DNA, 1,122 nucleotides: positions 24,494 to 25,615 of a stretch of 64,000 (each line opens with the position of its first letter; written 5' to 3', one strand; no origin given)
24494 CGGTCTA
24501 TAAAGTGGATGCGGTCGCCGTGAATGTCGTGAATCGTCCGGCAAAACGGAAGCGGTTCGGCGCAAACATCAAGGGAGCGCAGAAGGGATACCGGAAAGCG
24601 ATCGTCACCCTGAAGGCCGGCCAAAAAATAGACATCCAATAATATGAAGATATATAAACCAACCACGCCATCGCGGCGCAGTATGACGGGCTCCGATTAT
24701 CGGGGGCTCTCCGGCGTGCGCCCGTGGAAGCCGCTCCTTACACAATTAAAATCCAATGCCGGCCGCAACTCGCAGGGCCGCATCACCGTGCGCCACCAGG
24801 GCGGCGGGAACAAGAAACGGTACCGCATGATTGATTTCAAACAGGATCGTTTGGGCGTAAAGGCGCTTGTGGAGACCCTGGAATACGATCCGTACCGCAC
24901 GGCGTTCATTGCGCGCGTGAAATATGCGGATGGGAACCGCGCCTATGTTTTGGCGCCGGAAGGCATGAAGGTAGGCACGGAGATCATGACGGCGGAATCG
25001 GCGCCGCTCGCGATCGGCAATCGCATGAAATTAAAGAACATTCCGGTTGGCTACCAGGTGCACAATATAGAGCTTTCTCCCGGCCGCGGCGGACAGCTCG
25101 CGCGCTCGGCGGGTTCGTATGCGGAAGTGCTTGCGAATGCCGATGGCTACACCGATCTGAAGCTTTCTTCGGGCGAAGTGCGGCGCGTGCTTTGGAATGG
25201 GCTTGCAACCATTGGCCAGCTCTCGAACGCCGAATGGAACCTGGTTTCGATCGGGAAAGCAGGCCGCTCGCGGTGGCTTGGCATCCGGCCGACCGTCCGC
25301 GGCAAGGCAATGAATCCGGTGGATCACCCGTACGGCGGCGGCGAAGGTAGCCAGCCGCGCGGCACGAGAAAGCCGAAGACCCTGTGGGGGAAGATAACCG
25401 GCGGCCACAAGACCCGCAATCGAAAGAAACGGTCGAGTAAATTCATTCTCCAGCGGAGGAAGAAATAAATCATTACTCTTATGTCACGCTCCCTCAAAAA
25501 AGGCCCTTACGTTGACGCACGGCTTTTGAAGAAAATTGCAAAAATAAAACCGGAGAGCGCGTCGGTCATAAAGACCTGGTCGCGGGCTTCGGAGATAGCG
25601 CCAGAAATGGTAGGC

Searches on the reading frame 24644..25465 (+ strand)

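Call 81: search_protein_families(library=pfam, proteins=[window:24644-25465:+], max_evalue=0.00001)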
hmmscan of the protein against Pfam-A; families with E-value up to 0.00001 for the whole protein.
window:24644-25465:+ (274 aa): 2 families
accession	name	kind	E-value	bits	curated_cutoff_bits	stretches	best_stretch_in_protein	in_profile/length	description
PF03947.24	Ribosomal_L2_C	-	1.4e-48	164.5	33.7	1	124-249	2-126/126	Ribosomal Proteins L2, C-terminal domain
PF00181.30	Ribosomal_L2_N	-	2.3e-32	111.3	23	1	40-116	1-77/77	Ribosomal Proteins L2, RNA binding N-terminal domain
